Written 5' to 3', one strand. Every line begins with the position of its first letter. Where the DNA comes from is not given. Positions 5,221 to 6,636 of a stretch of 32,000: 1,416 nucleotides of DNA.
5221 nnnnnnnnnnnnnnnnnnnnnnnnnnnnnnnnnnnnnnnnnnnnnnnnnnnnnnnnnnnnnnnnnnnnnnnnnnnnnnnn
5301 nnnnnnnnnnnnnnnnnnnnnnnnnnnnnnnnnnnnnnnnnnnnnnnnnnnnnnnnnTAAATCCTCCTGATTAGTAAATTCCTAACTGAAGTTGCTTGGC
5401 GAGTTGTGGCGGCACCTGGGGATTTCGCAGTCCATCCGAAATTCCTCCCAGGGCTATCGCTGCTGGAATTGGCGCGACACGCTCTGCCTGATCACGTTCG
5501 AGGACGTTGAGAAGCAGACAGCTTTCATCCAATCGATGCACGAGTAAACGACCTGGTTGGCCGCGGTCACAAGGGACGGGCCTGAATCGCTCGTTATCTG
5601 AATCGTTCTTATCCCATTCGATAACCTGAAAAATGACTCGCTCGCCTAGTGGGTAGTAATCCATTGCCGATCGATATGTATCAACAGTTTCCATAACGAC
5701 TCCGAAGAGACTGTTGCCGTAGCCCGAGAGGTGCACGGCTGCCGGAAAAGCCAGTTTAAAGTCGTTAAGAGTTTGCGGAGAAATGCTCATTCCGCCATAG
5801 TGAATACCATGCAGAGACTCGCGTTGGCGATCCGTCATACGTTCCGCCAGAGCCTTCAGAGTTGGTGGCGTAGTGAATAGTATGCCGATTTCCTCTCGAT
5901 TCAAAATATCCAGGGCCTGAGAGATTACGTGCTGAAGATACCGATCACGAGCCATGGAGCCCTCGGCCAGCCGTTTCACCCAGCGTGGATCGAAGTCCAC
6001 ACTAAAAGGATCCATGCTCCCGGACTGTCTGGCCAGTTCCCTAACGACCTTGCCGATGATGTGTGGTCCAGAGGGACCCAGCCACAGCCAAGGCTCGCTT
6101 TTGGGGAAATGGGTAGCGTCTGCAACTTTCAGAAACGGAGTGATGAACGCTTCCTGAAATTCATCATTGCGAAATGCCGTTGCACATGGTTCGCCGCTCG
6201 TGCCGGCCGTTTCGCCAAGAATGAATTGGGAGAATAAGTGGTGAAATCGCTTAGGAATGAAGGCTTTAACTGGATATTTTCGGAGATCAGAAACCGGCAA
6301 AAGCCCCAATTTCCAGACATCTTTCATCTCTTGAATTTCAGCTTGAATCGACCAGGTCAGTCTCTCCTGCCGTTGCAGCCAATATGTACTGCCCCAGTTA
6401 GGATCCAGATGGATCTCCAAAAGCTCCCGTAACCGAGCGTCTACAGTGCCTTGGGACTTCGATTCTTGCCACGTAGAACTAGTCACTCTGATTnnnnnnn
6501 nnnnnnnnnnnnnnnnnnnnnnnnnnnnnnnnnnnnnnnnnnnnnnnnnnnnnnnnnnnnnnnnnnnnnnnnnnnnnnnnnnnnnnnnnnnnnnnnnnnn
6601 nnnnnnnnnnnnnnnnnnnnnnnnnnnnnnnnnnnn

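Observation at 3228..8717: Translationally coupled five-gene operon: Lux-like carboxylate activation/reduction + MqnA/MqnD paralogue + omega-aminotransferase (uncharacterised pathway)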

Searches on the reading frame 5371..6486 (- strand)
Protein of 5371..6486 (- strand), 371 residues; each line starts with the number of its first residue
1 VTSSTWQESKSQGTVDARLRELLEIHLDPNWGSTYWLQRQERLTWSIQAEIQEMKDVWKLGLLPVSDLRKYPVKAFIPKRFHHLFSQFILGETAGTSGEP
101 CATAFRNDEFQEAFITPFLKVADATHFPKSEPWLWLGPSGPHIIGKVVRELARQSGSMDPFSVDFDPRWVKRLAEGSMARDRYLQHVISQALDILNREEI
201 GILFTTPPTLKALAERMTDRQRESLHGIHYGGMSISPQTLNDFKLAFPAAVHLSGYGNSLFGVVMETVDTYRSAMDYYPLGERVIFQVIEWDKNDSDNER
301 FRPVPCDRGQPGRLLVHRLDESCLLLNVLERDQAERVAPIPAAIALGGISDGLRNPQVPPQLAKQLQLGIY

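Call 4: search_protein_families(library=pfam, proteins=[window:5371-6486:-], max_evalue=0.01)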
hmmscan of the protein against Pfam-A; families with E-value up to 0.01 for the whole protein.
window:5371-6486:- (371 aa): 1 family
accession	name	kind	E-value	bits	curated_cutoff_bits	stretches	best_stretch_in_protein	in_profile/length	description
PF00501.34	AMP-binding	-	0.0015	17.8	29.9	1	191-268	248-330/384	AMP-binding enzyme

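Call 5: search_protein_families(library=ncbifam, proteins=[window:5371-6486:-], max_evalue=0.01)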
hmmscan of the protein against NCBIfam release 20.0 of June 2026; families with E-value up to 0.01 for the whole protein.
window:5371-6486:- (371 aa): 1 family
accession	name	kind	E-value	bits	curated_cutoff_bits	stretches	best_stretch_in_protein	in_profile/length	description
NF004837.0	PRK06187.1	subfamily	0.0086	14.4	476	0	188-259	249-321/531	long-chain-fatty-acid--CoA ligase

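Call 7: find_homologous_proteins(query=window:5371-6486:-)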
Query window:5371-6486:- (371 aa): 1102 proteins with E <= 0.001 among 6515 candidates; the best 120 are listed.
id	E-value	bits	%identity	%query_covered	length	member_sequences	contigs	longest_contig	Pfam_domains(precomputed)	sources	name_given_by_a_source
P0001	9.2e-239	810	100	94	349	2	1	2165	-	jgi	jgi:hypothetical protein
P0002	7.9e-169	580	65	98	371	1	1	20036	-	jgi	jgi:thienamycin biosynthesis protein ThnN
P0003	5.8e-167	574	66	96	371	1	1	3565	-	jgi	jgi:hypothetical protein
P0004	8.2e-166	570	65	98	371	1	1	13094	-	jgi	jgi:hypothetical protein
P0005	8.5e-165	566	65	100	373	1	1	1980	-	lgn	-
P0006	6.0e-164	564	64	98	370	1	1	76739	-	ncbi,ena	-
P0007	8.4e-164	563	65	95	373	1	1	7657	-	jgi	jgi:hypothetical protein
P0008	1.4e-163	562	63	100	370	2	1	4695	-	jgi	jgi:hypothetical protein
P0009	2.0e-163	562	65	92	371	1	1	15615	-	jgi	jgi:hypothetical protein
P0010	6.4e-163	560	63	98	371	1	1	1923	-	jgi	jgi:hypothetical protein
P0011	8.3e-163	560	64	96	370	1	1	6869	-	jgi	jgi:hypothetical protein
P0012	2.0e-162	559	65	96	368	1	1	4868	-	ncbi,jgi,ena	jgi:hypothetical protein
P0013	2.7e-162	558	65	97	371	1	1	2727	-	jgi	jgi:thienamycin biosynthesis protein ThnN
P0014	7.0e-162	557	64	100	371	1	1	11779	-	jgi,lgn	-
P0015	7.1e-162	557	64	93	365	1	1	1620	PF00501.35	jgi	jgi:thienamycin biosynthesis protein ThnN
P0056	9.1e-157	540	65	96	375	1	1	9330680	-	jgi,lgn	jgi:hypothetical protein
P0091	2.4e-154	532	63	96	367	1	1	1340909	-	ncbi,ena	-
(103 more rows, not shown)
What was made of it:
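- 5371..6486 (-): EhpF/ThnN-type adenylate-forming enzyme without the ANL C-terminal domain (371 aa). JGI names homologues 'ThnN' (call 7).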

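Call 8: find_related_loci(query=window:5371-6486:-, collection=genome_contigs, flank=8000)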
Query window:5371-6486:- (371 aa) in genome_contigs; peptide patterns used: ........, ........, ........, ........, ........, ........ (x = any residue, [..] = any of these).
145 stretches matched a pattern; 39 encode a relative of the query (tblastn E <= 1e-3); 39 distinct loci.
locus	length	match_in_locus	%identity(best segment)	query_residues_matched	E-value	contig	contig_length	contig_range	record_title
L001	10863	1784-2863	62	10-371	3e-157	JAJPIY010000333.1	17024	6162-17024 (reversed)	MAG: Planctomycetota bacterium isolate Centralia_MAG_388 k107_128262, whole genome shotgun sequence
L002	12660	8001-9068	62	16-371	1e-153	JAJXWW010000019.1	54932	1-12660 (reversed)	MAG: Planctomycetota bacterium isolate BP6.bin110 NODE_817_length_54932_cov_3.584308, whole genome shotgun sequence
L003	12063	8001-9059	61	19-371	3e-153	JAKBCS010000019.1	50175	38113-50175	MAG: Planctomycetota bacterium isolate ZJ7.bin48 NODE_517_length_50175_cov_10.033308, whole genome shotgun sequence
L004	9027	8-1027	63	32-371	2e-150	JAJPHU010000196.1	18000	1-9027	MAG: Planctomycetota bacterium isolate Centralia_MAG_199 k107_12552895, whole genome shotgun sequence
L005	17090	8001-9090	63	10-371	2e-134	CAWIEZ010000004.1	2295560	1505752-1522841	MAG: uncultured Planctomycetota bacterium isolate MFD09603.bin.2.22 genome assembly, contig: contig_3589, whole genome s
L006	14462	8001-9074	64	14-371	2e-161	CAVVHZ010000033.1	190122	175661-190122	MAG: uncultured Gemmataceae bacterium isolate MFD01633.bin.2.60 genome assembly, contig: contig_14152, whole genome shot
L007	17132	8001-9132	63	1-371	1e-136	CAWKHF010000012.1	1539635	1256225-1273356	MAG: uncultured Planctomycetota bacterium isolate MFD09603.bin.2.73 genome assembly, contig: contig_5778, whole genome s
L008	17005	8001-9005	32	1-342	2e-48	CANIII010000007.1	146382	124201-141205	MAG: Acidobacteria bacterium isolate RE-9nov16-25 genome assembly, contig: RE-9nov16-C100, whole genome shotgun sequence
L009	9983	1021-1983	33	14-341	2e-45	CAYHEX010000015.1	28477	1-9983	MAG TPA_asm: uncultured Solibacteraceae bacterium isolate ERP119702_co1_137 genome assembly, contig: NODE_1629_length_28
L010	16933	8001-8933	31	15-336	7e-37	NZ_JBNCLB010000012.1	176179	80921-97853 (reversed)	Micromonospora sp. DT233 NODE_12_length_176179_cov_30.704938, whole genome shotgun sequence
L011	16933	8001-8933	31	15-336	6e-36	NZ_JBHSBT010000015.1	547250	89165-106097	Micromonospora mangrovi strain 2803GPT1-18 GCM70011523_17, whole genome shotgun sequence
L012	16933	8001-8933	31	15-336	1e-34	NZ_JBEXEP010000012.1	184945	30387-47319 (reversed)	Streptomyces sp. NPDC005438 NPDC005438_289_E3.ctg-0012, whole genome shotgun sequence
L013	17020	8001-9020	30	15-371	1e-33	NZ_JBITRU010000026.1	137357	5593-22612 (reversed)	Streptomyces sp. NPDC086080 NPDC086080_135_C12.ctg-0026, whole genome shotgun sequence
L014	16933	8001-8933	30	15-336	3e-32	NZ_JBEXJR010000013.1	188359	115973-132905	Streptomyces sp. NPDC004732 NPDC004732_9_A7.ctg-0013, whole genome shotgun sequence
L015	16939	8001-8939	28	12-336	9e-32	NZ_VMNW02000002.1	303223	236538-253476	Amycolatopsis acidicola strain K81G1 NODE_2_length_303223_cov_21.9653, whole genome shotgun sequence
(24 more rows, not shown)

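Call 11: search_solved_structures(query=window:5371-6486:-, max_evalue=1, show_alignments=2)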
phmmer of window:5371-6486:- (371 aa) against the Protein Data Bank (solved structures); distinct sequences matched with E-value up to 1: 3.
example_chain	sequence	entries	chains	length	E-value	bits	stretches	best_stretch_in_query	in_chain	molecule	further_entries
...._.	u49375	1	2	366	7.1e-23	84.4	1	20-338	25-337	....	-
3hgu_A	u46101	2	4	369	7.3e-23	84.4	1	20-338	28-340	EhpF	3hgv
4f2n_A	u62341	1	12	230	0.63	12.2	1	124-175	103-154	Superoxide dismutase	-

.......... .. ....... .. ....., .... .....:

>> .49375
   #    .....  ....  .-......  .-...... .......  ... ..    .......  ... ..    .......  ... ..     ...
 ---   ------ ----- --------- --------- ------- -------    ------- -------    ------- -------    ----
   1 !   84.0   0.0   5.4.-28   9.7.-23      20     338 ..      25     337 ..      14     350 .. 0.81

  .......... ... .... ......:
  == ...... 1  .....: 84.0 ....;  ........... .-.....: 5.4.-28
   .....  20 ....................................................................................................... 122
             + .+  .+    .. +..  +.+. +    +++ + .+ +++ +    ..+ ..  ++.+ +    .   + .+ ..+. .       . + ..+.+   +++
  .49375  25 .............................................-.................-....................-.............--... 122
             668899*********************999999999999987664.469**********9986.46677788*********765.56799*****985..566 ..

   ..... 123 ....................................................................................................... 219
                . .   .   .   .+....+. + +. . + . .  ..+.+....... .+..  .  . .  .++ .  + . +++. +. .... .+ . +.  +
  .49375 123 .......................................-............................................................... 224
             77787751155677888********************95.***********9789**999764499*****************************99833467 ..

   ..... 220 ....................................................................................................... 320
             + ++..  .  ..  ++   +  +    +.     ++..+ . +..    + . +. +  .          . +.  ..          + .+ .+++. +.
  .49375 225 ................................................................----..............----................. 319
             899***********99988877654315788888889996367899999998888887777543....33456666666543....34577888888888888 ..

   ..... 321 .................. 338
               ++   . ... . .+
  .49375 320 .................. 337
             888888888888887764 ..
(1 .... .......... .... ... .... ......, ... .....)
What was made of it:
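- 5371..6486 (-): EhpF by sequence E=7e-23 over residues 20-338 (call 11).
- On EhpF/ThnN-type ANL adenylating enzymes: phmmer E=7e-23 (call 11).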

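Call 14: find_encoding_contigs(protein=P0056, flank=10000, max_places=2)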
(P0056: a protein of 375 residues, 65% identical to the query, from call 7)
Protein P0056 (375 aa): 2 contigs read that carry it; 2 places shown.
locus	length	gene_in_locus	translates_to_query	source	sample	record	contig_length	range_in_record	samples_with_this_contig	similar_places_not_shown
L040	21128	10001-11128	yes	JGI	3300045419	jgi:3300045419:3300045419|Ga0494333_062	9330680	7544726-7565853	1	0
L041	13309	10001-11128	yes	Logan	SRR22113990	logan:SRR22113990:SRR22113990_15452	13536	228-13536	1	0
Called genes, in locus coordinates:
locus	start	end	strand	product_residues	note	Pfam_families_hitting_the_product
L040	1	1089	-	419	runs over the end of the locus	PF07586:HXXSHH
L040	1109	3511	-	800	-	PF07635:PSCyt1 (weak), PF13442:Cytochrome_CBB3 (faint), PF07626:PSD3, PF07637:PSD5, PF07631:PSD4, PF07627:PSCyt3, PF07624:PSD2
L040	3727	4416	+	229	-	PF07081:DUF1349 (weak)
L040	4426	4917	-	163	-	-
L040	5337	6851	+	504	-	-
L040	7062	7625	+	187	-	-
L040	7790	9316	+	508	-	PF01073:3Beta_HSD, PF01370:Epimerase, PF04321:RmlD_sub_bind (weak), PF05368:NmrA (weak), PF07993:NAD_binding_4, PF13460:NAD_binding_10 (faint), PF16363:GDP_Man_Dehyd, PF02036:SCP2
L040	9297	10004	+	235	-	PF12697:Abhydrolase_6 (faint), PF12146:Hydrolase_4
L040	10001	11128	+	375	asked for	-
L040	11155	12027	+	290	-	PF02621:VitK2_biosynth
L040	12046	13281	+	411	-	PF00202:Aminotran_3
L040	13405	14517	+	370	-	-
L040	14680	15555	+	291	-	PF00005:ABC_tran, PF02463:SMC_N (faint)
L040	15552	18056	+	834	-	PF12704:MacB_PCD, PF02687:FtsX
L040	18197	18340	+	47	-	-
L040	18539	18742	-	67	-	-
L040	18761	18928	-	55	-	-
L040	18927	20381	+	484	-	-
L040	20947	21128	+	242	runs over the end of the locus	-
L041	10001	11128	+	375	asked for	-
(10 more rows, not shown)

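Call 15: find_encoding_contigs(protein=P0091, flank=10000, max_places=2)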
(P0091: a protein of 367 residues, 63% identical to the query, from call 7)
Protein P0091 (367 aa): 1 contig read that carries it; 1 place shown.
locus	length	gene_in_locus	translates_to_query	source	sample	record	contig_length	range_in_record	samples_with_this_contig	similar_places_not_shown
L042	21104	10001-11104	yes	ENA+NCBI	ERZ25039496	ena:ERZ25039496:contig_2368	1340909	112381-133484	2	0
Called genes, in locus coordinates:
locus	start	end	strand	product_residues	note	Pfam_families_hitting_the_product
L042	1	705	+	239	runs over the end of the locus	PF13442:Cytochrome_CBB3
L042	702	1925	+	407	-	-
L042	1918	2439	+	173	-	-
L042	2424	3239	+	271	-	PF02630:SCO1-SenC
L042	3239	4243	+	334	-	PF02790:COX2_TM (weak), PF13473:Cupredoxin_1, PF00116:COX2, PF00034:Cytochrom_C (faint)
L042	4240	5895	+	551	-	PF00115:COX1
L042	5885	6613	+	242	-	PF00510:COX3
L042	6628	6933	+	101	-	PF03626:COX4_pro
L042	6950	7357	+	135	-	-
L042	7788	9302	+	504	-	PF01073:3Beta_HSD (weak), PF01370:Epimerase, PF07993:NAD_binding_4, PF02036:SCP2 (weak)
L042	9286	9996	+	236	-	PF12697:Abhydrolase_6 (weak), PF00561:Abhydrolase_1 (faint), PF12146:Hydrolase_4 (weak)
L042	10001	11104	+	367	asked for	-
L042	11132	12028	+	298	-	PF02621:VitK2_biosynth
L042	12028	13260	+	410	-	PF00202:Aminotran_3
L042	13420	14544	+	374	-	-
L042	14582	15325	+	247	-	PF00005:ABC_tran, PF02463:SMC_N (weak), PF13304:AAA_21 (faint)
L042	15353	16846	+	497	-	PF12704:MacB_PCD, PF02687:FtsX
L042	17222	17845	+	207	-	PF02687:FtsX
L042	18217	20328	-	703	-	-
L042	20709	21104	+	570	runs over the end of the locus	PF12838:Fer4_7 (faint), PF00037:Fer4 (faint), PF12797:Fer4_2 (faint), PF12837:Fer4_6 (faint), PF13237:Fer4_10 (faint), PF02775:TPP_enzyme_C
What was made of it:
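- A cytochrome oxidase cluster lies upstream in L042 (call 15).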

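Call 28: search_protein_families(library=pfam, proteins=[L002:10052-11236:+, L002:11258-12307:+, L005:10136-11194:+, L008:9077-10468:+, L008:6562-7533:+, L008:11428-12843:+, L008:12764-13651:+, L040:5337-6851:+, L040:7062-7625:+, L040:13405-14517:+], max_evalue=0.01)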
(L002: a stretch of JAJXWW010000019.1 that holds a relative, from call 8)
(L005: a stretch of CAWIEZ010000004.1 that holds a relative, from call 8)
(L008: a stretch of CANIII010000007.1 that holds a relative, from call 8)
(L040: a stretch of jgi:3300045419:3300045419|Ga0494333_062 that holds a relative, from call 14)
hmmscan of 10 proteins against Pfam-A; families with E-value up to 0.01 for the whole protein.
L002:10052-11236:+ (394 aa): 0 families

L002:11258-12307:+ (349 aa): 2 families
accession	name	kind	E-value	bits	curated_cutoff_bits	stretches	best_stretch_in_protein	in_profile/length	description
PF07611.17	DUF1574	-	7.1e-09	35.9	29.1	1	68-157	54-142/342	Protein of unknown function (DUF1574)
PF13472.12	Lipase_GDSL_2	-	0.0011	20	32.9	1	251-320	82-157/178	GDSL-like Lipase/Acylhydrolase family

L005:10136-11194:+ (352 aa): 2 families
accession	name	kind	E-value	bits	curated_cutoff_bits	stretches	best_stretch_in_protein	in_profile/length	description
PF07611.17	DUF1574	-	3.1e-09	37.1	29.1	1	39-125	57-141/342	Protein of unknown function (DUF1574)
PF13472.12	Lipase_GDSL_2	-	0.0037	18.2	32.9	0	219-289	87-157/178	GDSL-like Lipase/Acylhydrolase family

L008:9077-10468:+ (463 aa): 1 family
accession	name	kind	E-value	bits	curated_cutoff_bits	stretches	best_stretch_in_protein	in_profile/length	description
PF00171.27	Aldedh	-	1.1e-18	67.5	23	1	152-388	130-376/461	Aldehyde dehydrogenase family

L008:6562-7533:+ (323 aa): 5 families
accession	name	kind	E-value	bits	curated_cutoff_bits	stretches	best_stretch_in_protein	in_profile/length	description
PF00106.31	adh_short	-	1.7e-32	112.9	26.6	2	39-176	2-139/195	short chain dehydrogenase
PF13561.12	adh_short_C2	-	1.9e-21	77.2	27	1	47-176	6-133/236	Enoyl-(Acyl carrier protein) reductase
PF08659.16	KR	-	1.3e-08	35.5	22.6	1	40-127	3-92/180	KR domain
PF01370.27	Epimerase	-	1.9e-07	31.2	20.9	1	41-218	2-158/240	NAD dependent epimerase/dehydratase family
PF03435.24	Sacchrp_dh_NADP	-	0.0087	16.8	25.1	0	45-110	5-66/129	Saccharopine dehydrogenase NADP binding domain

L008:11428-12843:+ (471 aa): 0 families

L008:12764-13651:+ (295 aa): 0 families

L040:5337-6851:+ (504 aa): 0 families

L040:7062-7625:+ (187 aa): 0 families

L040:13405-14517:+ (370 aa): 0 families

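Call 37: search_protein_representatives(protein=window:5371-6486:-)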
Query: 371 residues. Proteins with E-value up to 0.001 (for the whole library): 434; up to 1e-10: 270; up to 1e-30: 84. The best 150 are listed.
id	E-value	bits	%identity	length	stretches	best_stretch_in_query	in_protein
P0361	3.4e-132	457.4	68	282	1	90-371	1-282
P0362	6.2e-112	390.7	68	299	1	74-312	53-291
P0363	7.3e-101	354.3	46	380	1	12-371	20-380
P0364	1.1e-99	350.5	48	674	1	8-371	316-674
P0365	6.3e-98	344.6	62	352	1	17-248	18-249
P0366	8.5e-94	331.0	62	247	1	16-242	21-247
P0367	2.4e-93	329.6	45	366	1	15-358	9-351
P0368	1.5e-92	326.9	47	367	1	9-361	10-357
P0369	1.7e-86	307.0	45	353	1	18-371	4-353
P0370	1.7e-84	300.5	42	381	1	18-371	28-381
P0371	3.0e-82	293.1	43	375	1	16-360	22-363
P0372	9.4e-82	291.4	41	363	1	19-370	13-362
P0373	1.8e-80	287.2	42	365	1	16-371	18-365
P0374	3.7e-80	286.1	43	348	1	16-363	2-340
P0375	6.0e-79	282.2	40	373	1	16-371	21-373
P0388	3.0e-71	256.8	37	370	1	15-371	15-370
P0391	5.6e-70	252.7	43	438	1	13-286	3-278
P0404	6.8e-57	209.6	38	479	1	16-337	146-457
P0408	2.0e-52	194.9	35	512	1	12-357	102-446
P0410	5.7e-51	190.1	42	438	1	16-219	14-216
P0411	5.8e-51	190.1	36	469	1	19-339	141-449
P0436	1.0e-33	133.3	34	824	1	19-345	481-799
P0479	1.9e-24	102.8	27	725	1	15-342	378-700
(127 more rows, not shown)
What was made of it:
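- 5371..6486 (-): The family is small: 434 representatives among 1.84 billion proteins (call 37).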

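Call 38: search_protein_families(library=pfam, proteins=[P0364, P0436, P0479, P0408, P0404, P0411, P0391, P0410], max_evalue=0.01)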
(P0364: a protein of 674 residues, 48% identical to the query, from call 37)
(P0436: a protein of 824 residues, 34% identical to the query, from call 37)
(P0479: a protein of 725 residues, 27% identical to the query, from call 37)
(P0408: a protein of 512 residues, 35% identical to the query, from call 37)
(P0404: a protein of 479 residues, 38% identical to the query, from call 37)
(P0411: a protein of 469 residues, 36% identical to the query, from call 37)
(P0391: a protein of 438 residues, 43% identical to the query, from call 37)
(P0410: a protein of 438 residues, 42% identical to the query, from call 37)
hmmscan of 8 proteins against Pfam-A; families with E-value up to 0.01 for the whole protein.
P0364 (674 aa): 4 families
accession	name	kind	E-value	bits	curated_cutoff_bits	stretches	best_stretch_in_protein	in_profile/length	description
PF12146.15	Hydrolase_4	-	4.5e-07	29.8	27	1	58-171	21-124/239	Serine aminopeptidase, S33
PF00561.26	Abhydrolase_1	-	5.3e-05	23.4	25.8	1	57-146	18-88/245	alpha/beta hydrolase fold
PF02129.25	Peptidase_S15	-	0.001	19.3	23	1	27-166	9-132/262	X-Pro dipeptidyl-peptidase (S15 family)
PF00501.34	AMP-binding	-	0.001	18.4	29.9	1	501-568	249-322/384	AMP-binding enzyme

P0436 (824 aa): 2 families
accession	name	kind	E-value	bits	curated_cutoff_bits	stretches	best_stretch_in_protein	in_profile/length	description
PF00202.27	Aminotran_3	-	6.7e-82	275.8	30.5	1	32-437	11-403/403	Aminotransferase class-III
PF00501.34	AMP-binding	-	7.5e-12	45.2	29.9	1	654-774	248-375/384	AMP-binding enzyme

P0479 (725 aa): 4 families
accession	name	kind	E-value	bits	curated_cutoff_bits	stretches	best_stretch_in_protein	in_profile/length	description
PF08240.17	ADH_N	-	8.8e-27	93.8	23.5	1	24-134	1-104/104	Alcohol dehydrogenase GroES-like domain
PF00107.32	ADH_zinc_N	-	7.9e-21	74.8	31.8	1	173-293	1-124/129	Zinc-binding dehydrogenase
PF00501.34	AMP-binding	-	2.8e-07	30.1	29.9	1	551-674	246-374/384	AMP-binding enzyme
PF02826.25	2-Hacid_dh_C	-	0.0029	17.5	25.1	1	160-207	33-80/178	D-isomer specific 2-hydroxyacid dehydrogenase, NAD binding domain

P0408 (512 aa): 1 family
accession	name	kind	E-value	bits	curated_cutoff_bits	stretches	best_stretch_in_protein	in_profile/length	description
PF02036.22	SCP2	-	2.1e-09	38.1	21.3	1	25-73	52-100/101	SCP-2 sterol transfer family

P0404 (479 aa): 1 family
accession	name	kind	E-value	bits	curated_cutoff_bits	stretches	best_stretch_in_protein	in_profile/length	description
PF02036.22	SCP2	-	8.9e-12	45.7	21.3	1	34-114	21-101/101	SCP-2 sterol transfer family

P0411 (469 aa): 2 families
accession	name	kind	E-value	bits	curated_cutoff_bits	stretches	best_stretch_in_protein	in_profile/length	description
PF02036.22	SCP2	-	1.1e-08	35.7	21.3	1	21-112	10-101/101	SCP-2 sterol transfer family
PF00501.34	AMP-binding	-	6.3e-08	32.3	29.9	1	308-377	246-320/384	AMP-binding enzyme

P0391 (438 aa): 0 families

P0410 (438 aa): 1 family
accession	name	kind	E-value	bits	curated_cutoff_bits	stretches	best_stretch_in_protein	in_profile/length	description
PF00202.27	Aminotran_3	-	2.1e-54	185.2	30.5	1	201-385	66-270/403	Aminotransferase class-III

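Call 40: find_encoding_contigs(protein=P0364, flank=10000, max_places=3)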
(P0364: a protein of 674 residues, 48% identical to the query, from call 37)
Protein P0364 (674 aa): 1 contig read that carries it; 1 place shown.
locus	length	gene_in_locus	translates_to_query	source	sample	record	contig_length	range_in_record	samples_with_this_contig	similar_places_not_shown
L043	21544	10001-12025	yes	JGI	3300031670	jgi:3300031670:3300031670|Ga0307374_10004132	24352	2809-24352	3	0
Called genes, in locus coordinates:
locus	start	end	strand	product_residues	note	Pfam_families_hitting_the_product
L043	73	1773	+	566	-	PF13231:PMT_2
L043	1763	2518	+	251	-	PF08241:Methyltransf_11 (weak)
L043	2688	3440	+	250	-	-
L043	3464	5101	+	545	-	PF01663:Phosphodiest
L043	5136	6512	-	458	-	PF02321:OEP (faint)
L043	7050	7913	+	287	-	PF06283:ThuA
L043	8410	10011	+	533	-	-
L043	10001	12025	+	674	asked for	PF12146:Hydrolase_4 (weak)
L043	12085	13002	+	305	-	PF02621:VitK2_biosynth, PF12974:Phosphonate-bd (faint)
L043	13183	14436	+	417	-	PF00202:Aminotran_3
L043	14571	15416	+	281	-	PF04784:DUF547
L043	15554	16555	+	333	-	-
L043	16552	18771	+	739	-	PF12349:Sterol-sensing (faint), PF03176:MMPL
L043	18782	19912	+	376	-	PF12838:Fer4_7 (faint), PF14697:Fer4_21 (faint), PF00037:Fer4 (weak)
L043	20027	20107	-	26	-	-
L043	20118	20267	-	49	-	-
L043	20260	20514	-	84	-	-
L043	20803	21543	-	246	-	?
